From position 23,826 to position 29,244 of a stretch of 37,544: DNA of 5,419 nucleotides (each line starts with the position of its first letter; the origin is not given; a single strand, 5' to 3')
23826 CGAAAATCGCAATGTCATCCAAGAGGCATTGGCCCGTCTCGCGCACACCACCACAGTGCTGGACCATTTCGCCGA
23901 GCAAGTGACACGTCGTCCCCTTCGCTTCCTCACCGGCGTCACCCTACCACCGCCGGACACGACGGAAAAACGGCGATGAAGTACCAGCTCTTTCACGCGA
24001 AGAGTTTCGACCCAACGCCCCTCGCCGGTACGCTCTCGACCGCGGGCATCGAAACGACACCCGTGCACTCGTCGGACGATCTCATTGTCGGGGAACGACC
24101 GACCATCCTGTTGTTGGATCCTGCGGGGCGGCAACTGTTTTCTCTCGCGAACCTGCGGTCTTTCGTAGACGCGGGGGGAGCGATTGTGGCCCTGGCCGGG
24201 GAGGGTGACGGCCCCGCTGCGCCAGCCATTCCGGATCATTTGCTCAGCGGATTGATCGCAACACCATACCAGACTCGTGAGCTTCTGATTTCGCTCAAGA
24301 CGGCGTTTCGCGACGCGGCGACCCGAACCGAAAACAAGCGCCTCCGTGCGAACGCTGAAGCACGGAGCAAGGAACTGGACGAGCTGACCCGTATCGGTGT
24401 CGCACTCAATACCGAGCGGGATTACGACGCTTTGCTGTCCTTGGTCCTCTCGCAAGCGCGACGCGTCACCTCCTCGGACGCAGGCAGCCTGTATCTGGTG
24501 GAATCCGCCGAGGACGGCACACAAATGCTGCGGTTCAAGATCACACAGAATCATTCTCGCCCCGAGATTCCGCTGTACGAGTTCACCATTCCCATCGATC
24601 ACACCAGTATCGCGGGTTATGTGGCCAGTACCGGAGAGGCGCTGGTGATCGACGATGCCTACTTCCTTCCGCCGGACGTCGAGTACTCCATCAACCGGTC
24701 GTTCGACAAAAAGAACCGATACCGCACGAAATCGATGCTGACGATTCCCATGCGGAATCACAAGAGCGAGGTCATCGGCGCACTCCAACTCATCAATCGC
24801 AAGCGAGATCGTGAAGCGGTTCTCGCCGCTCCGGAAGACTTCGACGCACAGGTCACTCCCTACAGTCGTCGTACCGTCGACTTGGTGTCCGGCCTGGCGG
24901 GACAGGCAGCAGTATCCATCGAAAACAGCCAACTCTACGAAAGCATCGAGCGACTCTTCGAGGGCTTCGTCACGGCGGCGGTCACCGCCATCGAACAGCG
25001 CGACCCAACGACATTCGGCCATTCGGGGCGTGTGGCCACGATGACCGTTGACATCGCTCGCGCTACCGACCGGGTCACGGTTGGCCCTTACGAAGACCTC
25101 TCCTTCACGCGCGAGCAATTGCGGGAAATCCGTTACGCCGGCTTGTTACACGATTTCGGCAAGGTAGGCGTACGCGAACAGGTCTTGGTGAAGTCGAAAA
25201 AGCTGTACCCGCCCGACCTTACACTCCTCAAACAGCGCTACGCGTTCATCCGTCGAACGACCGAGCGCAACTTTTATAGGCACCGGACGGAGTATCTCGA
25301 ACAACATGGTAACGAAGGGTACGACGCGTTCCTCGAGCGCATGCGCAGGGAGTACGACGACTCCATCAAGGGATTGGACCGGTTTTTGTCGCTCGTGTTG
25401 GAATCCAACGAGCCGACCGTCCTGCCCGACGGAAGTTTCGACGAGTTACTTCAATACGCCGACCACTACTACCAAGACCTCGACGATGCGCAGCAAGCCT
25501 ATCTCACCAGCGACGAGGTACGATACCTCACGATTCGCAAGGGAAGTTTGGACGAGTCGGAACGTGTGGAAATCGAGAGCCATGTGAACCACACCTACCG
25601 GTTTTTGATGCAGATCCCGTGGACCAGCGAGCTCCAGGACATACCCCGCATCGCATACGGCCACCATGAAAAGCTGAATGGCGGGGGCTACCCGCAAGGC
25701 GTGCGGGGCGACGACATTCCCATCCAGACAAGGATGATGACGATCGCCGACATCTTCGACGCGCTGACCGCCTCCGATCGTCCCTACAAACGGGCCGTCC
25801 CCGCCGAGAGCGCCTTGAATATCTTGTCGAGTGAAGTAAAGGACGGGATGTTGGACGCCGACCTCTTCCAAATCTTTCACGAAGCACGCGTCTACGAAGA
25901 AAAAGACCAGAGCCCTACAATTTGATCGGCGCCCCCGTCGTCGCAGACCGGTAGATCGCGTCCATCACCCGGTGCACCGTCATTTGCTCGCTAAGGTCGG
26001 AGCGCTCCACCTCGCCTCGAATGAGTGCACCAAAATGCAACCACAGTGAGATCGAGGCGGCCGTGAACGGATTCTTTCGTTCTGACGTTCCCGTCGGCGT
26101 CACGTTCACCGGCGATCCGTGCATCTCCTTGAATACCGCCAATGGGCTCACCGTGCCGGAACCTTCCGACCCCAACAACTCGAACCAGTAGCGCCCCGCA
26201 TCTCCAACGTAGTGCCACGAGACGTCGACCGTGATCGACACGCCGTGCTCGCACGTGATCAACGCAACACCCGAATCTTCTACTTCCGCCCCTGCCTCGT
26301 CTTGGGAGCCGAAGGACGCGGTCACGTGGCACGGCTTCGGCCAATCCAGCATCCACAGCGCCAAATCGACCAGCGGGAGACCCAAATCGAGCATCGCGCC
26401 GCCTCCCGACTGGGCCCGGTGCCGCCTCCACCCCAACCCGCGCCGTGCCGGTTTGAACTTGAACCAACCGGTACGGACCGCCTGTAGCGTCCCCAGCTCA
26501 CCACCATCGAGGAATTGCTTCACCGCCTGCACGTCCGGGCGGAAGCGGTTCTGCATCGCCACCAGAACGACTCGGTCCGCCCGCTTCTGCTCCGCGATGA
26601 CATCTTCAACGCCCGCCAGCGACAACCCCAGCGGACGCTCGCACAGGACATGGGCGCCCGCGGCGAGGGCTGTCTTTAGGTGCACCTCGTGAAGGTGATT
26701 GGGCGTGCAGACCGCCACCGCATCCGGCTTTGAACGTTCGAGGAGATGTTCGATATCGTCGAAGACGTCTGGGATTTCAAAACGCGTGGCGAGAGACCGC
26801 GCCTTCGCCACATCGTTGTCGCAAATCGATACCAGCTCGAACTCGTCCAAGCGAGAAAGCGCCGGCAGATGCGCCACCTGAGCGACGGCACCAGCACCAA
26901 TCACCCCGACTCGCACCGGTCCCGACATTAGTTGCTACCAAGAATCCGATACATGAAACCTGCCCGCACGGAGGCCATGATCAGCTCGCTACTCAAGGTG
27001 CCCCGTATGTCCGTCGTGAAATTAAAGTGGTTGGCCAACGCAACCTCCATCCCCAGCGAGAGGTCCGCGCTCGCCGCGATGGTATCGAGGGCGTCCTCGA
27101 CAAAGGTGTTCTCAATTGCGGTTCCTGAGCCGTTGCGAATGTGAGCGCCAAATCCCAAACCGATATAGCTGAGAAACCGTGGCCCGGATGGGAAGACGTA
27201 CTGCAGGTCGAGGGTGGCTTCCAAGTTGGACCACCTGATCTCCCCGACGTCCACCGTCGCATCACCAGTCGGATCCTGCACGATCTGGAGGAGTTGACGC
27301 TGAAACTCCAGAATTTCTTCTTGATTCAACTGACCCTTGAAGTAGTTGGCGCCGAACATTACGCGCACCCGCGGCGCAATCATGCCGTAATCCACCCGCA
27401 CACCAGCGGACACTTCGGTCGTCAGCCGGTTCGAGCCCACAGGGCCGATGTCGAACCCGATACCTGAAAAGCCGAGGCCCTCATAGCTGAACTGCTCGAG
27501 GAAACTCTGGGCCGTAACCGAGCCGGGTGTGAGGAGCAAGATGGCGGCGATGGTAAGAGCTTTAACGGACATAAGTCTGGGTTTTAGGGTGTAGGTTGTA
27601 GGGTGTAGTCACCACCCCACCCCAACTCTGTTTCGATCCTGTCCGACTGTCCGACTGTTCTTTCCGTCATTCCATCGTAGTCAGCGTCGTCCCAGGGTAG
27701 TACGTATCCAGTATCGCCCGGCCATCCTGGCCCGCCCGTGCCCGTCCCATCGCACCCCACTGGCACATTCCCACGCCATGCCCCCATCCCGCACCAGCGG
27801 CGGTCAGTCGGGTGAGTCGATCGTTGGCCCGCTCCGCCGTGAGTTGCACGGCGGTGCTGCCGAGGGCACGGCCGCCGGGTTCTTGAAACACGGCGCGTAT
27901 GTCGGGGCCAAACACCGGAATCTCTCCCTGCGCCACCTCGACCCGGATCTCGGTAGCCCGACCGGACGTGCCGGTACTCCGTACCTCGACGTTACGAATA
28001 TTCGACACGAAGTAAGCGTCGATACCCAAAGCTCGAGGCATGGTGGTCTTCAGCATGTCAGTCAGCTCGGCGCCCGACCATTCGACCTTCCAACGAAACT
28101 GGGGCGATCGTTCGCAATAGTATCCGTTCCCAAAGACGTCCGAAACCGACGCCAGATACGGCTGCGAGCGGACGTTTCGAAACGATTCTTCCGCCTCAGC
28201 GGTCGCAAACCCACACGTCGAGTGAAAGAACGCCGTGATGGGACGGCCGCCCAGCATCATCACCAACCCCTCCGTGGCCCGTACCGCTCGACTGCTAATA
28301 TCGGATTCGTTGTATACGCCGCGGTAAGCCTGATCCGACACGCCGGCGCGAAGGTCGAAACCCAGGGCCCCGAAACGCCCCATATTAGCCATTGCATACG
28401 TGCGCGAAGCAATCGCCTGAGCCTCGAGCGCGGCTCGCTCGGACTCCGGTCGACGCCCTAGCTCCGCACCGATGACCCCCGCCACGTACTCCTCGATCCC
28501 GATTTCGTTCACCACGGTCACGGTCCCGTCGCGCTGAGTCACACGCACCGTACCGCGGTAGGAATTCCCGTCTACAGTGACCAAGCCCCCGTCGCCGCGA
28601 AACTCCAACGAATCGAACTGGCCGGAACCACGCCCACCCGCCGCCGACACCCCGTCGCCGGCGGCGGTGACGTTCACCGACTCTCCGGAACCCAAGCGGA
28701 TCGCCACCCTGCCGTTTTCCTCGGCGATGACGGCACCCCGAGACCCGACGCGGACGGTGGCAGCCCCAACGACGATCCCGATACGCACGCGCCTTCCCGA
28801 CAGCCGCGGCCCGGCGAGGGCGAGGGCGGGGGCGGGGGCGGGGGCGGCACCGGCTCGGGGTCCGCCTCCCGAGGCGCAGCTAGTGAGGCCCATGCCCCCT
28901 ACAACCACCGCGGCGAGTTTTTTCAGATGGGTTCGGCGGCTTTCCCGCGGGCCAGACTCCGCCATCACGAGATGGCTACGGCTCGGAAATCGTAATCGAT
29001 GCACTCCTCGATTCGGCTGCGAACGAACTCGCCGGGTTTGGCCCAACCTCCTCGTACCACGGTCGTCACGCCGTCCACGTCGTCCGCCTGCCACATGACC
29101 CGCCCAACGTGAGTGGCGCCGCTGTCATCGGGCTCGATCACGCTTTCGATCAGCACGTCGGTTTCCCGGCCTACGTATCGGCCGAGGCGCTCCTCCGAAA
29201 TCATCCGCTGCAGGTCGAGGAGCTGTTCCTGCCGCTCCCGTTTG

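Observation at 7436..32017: Genome-style family of short tandem (mostly 7-nt) repeat arrays at gene 3' ends, with the same units recurring at different loci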

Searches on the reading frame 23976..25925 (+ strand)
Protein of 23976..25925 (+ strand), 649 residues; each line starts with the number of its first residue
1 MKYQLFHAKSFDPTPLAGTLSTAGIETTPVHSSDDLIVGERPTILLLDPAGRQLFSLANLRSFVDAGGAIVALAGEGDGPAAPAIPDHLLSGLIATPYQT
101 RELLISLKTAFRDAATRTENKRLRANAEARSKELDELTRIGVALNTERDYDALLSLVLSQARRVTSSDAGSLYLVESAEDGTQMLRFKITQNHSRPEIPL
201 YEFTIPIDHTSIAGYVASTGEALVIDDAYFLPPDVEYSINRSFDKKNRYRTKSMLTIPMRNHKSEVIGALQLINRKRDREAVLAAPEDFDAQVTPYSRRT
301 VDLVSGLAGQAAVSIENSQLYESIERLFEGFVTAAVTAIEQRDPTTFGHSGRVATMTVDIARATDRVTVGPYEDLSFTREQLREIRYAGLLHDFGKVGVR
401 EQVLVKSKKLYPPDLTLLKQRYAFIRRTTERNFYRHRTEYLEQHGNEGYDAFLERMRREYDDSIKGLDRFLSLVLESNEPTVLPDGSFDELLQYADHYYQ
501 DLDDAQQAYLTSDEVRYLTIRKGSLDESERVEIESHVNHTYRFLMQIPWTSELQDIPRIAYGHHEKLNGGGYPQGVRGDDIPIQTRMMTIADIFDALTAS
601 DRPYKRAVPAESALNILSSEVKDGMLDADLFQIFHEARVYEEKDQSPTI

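Call 35: search_protein_families(library=pfam, proteins=[window:23976-25925:+])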
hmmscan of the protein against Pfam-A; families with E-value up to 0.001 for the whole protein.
window:23976-25925:+ (649 aa): 5 families
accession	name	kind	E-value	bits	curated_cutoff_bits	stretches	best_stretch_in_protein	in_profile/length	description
PF13487.12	HD_5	-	3.6e-31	108.6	27.2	1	517-629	62-169/170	HD domain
PF01590.32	GAF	-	6.4e-12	46.6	22.4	1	149-315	1-133/133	GAF domain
PF01966.28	HD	-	5.2e-09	36.8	22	1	346-417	1-58/116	HD domain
PF13185.12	GAF_2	-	1.5e-08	35.4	28.6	1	148-316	2-136/136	GAF domain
PF13492.12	GAF_3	-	1.2e-05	26.1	27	1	151-317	3-129/129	GAF domain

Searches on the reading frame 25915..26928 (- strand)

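Call 35: search_protein_families(library=pfam, proteins=[window:25915-26928:-])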
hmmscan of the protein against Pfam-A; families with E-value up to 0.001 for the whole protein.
window:25915-26928:- (337 aa): 5 families
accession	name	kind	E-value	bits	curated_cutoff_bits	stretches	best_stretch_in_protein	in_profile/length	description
PF01408.29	GFO_IDH_MocA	-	1.2e-27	97.4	24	1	5-124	1-119/120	Oxidoreductase family, NAD-binding Rossmann fold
PF22725.1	GFO_IDH_MocA_C3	-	6.7e-22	78.2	27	1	133-257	1-122/124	GFO/IDH/MocA C-terminal domain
PF02894.22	GFO_IDH_MocA_C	-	1.4e-15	58.1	22.9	1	137-337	1-218/218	Oxidoreductase family, C-terminal alpha/beta domain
PF03447.22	NAD_binding_3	-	8.3e-05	23.7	24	1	7-103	2-94/116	Homoserine dehydrogenase, NAD binding domain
PF03435.24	Sacchrp_dh_NADP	-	0.00048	20.9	25.1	1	7-96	1-97/129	Saccharopine dehydrogenase NADP binding domain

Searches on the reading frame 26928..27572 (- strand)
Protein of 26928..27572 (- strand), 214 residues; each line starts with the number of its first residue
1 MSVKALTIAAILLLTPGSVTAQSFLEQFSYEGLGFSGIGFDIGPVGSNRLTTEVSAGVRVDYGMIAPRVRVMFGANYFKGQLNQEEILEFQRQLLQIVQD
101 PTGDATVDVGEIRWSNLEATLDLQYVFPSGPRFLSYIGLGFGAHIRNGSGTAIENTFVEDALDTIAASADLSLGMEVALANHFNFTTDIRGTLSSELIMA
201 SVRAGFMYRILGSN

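Call 10: search_protein_families(library=pfam, proteins=[window:26928-27572:-])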
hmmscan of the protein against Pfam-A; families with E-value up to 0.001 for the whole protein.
window:26928-27572:- (214 aa): 1 family
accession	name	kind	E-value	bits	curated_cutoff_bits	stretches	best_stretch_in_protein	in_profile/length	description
PF13505.12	OMP_b-brl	-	1.1e-08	35.8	28.7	1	10-195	4-160/175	Outer membrane protein beta-barrel domain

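Call 54: find_encoding_contigs(protein=window:26928-27572:-, flank=3000, max_places=10)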
Protein window:26928-27572:- (214 aa): 3 contigs read that carry it; 3 places shown.
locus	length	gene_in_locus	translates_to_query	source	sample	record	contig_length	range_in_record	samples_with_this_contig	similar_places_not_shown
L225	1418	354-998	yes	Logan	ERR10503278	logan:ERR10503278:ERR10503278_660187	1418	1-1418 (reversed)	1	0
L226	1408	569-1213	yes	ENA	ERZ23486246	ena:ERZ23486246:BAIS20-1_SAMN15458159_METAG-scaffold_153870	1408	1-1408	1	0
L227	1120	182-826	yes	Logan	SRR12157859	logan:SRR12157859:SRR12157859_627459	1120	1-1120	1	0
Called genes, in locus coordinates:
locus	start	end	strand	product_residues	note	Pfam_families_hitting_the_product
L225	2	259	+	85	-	?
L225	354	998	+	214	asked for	PF13505:OMP_b-brl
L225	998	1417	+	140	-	?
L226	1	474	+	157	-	?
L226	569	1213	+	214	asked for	PF13505:OMP_b-brl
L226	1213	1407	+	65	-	?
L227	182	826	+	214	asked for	PF13505:OMP_b-brl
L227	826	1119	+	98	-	?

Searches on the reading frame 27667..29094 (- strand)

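Call 10: search_protein_families(library=pfam, proteins=[window:27667-29094:-])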
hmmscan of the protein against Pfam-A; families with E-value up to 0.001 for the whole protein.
window:27667-29094:- (475 aa): 1 family
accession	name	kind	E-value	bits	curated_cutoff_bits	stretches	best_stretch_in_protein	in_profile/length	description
PF08486.15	SpoIID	-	4.7e-18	66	23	1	189-280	2-96/97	Stage II sporulation protein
